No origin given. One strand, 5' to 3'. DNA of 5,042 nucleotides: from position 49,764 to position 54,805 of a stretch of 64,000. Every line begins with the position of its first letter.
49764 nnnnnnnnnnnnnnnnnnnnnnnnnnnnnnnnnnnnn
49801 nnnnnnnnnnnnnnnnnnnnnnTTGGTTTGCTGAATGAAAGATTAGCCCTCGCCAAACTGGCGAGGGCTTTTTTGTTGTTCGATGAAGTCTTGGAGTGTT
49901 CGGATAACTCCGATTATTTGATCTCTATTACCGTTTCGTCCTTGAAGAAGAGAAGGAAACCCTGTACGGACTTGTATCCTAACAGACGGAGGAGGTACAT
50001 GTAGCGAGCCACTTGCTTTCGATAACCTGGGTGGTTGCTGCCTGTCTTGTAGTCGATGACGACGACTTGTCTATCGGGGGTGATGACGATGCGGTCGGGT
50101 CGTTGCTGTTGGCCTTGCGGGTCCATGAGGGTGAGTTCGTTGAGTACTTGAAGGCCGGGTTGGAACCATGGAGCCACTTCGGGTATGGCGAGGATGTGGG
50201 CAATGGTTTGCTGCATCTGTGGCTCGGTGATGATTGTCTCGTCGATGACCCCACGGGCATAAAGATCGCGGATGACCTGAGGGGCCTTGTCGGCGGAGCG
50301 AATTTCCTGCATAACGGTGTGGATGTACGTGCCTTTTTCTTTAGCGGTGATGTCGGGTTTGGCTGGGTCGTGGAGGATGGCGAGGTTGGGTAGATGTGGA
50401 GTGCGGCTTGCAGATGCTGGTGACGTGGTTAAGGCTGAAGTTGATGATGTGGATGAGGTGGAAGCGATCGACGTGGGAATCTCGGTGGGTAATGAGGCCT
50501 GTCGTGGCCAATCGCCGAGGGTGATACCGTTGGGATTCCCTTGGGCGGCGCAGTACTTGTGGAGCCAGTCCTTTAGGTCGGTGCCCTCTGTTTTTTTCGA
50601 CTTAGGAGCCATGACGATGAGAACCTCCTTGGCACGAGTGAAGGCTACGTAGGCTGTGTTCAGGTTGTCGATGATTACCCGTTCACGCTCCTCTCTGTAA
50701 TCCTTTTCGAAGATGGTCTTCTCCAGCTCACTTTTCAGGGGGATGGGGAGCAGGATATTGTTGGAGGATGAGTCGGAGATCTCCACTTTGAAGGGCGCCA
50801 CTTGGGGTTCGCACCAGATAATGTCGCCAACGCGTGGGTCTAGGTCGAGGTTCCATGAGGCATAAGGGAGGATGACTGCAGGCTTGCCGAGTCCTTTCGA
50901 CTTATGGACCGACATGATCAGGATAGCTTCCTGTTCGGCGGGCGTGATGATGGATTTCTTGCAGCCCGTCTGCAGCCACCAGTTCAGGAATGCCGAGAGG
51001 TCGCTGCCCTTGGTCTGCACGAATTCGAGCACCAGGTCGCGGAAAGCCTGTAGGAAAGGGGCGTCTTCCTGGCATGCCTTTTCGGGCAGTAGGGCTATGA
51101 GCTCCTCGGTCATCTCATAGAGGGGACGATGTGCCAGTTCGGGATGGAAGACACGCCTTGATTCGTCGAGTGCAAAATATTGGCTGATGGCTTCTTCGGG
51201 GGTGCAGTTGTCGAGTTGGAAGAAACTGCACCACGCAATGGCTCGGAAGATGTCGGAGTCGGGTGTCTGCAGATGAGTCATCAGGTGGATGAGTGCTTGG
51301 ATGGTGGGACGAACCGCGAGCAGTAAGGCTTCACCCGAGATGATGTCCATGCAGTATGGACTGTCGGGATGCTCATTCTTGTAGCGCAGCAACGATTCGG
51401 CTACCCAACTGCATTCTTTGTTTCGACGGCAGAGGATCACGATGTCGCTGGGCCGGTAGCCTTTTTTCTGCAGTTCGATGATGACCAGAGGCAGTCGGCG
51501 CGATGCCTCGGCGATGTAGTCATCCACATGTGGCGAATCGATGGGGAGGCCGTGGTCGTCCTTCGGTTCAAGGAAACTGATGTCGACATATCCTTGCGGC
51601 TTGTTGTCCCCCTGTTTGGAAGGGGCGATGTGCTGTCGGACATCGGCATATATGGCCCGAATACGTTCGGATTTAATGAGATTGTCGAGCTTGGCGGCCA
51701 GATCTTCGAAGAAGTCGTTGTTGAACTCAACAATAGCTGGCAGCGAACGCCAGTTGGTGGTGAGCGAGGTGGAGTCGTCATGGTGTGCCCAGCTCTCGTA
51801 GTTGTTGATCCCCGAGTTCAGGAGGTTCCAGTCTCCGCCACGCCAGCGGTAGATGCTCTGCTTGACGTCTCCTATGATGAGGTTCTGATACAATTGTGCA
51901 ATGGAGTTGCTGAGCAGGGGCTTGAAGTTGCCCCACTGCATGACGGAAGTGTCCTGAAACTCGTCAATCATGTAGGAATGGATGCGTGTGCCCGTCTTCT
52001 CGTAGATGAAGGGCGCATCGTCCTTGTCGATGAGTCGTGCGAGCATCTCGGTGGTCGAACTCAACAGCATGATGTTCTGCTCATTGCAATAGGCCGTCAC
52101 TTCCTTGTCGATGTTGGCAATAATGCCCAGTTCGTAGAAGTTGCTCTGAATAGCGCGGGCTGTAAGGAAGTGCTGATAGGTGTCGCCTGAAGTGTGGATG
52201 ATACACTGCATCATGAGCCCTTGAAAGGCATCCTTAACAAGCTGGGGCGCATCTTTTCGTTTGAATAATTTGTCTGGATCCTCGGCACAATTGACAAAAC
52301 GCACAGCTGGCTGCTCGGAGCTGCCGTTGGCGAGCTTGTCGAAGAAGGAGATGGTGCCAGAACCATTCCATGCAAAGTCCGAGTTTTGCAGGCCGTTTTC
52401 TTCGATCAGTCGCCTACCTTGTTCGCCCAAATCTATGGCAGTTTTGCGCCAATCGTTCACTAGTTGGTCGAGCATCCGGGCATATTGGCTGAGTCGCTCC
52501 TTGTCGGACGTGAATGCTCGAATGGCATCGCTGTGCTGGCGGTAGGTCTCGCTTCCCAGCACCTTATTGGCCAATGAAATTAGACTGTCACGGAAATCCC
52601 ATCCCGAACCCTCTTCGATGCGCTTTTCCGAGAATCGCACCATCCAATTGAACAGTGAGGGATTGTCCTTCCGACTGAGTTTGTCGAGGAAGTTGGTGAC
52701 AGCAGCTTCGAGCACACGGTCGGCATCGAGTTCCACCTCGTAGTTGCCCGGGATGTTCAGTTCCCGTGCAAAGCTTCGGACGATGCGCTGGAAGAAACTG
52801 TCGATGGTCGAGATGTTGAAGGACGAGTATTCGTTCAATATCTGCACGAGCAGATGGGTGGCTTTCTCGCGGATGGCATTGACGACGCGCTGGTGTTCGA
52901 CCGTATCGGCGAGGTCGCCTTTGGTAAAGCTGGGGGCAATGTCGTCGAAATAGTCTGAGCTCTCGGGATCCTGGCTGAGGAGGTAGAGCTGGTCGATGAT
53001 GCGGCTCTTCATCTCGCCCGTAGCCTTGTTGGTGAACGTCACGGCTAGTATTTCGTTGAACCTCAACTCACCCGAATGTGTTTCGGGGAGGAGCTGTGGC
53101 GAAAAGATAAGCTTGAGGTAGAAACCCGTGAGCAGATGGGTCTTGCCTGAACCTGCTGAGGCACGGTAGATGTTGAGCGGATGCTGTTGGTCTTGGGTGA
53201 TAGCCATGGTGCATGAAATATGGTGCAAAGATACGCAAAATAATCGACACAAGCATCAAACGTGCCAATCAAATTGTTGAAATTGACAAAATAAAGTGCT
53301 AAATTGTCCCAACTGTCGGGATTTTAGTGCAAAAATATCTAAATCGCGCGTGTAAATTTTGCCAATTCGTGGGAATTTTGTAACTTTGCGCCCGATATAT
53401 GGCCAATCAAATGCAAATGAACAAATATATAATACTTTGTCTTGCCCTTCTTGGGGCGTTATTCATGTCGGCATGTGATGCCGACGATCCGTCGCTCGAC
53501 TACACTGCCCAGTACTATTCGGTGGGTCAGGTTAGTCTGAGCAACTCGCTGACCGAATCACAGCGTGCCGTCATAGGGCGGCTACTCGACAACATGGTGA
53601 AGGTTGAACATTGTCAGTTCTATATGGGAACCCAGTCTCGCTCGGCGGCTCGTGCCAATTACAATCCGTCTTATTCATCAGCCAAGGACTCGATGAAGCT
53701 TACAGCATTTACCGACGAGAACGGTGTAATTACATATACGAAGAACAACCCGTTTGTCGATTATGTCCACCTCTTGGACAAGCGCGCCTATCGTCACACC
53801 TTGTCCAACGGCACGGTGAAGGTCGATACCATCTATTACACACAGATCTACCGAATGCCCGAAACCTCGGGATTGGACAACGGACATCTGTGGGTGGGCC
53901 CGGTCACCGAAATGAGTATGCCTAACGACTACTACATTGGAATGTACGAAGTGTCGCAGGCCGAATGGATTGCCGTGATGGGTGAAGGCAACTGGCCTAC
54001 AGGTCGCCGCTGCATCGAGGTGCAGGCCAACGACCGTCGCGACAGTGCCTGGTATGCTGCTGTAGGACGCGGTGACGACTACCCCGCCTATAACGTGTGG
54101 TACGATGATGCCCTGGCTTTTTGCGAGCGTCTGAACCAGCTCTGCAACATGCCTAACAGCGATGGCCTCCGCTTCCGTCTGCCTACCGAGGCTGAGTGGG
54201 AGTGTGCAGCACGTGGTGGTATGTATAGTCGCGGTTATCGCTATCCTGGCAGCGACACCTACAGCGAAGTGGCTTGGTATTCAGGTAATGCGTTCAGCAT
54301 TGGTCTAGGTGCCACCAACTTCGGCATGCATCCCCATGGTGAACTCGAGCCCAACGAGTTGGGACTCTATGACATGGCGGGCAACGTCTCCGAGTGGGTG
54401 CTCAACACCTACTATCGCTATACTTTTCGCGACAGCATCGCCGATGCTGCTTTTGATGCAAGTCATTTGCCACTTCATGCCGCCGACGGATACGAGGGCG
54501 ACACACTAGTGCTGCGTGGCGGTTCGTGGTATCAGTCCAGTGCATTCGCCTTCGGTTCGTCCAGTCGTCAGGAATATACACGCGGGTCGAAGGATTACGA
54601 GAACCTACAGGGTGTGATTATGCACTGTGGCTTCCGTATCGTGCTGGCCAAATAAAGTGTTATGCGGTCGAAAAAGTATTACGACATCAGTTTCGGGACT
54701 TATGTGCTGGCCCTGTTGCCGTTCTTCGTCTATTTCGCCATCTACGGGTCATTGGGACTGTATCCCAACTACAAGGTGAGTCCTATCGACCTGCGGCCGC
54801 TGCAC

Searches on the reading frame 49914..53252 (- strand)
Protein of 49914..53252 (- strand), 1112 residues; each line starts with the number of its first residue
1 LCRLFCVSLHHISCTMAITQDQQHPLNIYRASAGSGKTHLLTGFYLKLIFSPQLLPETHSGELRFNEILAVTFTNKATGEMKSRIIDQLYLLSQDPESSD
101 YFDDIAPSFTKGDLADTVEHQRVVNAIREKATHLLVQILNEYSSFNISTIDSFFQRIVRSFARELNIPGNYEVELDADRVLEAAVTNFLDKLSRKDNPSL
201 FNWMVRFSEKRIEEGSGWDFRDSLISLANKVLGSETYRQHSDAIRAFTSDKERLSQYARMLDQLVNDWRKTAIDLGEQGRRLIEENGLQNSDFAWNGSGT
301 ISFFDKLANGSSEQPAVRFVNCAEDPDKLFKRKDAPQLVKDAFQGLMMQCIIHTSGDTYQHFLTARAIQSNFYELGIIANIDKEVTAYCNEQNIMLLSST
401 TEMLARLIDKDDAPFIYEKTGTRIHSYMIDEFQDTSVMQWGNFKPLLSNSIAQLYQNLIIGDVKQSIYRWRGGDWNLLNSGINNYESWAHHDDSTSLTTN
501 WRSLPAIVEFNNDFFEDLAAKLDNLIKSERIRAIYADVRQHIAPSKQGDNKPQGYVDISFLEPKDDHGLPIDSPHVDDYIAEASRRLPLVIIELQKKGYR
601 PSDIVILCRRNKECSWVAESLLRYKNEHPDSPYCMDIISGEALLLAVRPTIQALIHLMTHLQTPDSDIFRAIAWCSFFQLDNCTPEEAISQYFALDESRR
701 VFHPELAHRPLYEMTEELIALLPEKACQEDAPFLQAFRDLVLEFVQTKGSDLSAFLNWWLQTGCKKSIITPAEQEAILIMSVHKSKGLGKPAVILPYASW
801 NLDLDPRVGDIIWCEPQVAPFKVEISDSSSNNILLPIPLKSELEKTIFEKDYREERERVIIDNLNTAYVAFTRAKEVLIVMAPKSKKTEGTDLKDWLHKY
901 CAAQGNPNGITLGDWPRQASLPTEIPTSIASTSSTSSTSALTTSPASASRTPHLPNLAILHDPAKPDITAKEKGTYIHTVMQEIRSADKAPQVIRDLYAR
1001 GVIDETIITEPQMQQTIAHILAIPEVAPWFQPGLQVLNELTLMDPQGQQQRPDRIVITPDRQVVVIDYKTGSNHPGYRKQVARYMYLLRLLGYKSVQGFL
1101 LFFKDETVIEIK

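Call 40: search_protein_families(library=pfam, proteins=[window:49914-53252:-], max_evalue=0.0001)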
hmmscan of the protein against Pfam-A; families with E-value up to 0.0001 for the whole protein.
window:49914-53252:- (1112 aa): 4 families
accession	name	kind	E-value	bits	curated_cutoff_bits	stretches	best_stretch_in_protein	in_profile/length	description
PF00580.27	UvrD-helicase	-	1.2e-33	117.4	23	1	23-483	13-268/271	UvrD/REP helicase N-terminal domain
PF13361.12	UvrD_C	-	1.2e-09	38.5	25.6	1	752-881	264-346/350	UvrD-like helicase C-terminal domain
PF13245.12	AAA_19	-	4e-08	34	25.1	0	17-158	4-115/134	AAA domain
PF12705.13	PDDEXK_1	-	3.1e-06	27.8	22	1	965-1093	29-174/247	PD-(D/E)XK nuclease superfamily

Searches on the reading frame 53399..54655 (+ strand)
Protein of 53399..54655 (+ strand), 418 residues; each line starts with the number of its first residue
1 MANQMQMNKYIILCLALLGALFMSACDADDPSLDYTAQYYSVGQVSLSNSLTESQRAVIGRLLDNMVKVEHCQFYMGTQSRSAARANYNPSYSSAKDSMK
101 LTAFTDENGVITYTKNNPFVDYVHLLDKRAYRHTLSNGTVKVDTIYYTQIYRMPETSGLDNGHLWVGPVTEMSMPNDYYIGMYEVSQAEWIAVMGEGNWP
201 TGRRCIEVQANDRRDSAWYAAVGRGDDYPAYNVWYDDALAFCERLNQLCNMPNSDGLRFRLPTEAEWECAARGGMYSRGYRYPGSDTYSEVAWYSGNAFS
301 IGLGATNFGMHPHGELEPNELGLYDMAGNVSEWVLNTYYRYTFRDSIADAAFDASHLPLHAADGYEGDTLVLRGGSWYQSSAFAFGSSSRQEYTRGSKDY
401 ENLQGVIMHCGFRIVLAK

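Call 40: search_protein_families(library=pfam, proteins=[window:53399-54655:+], max_evalue=0.0001)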
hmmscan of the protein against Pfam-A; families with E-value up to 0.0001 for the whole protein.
window:53399-54655:+ (418 aa): 1 family
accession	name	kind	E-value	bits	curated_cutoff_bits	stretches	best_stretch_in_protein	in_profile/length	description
PF03781.23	FGE-sulfatase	-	6.7e-37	128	23.3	1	167-415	27-254/255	Sulfatase-modifying factor enzyme 1-like domain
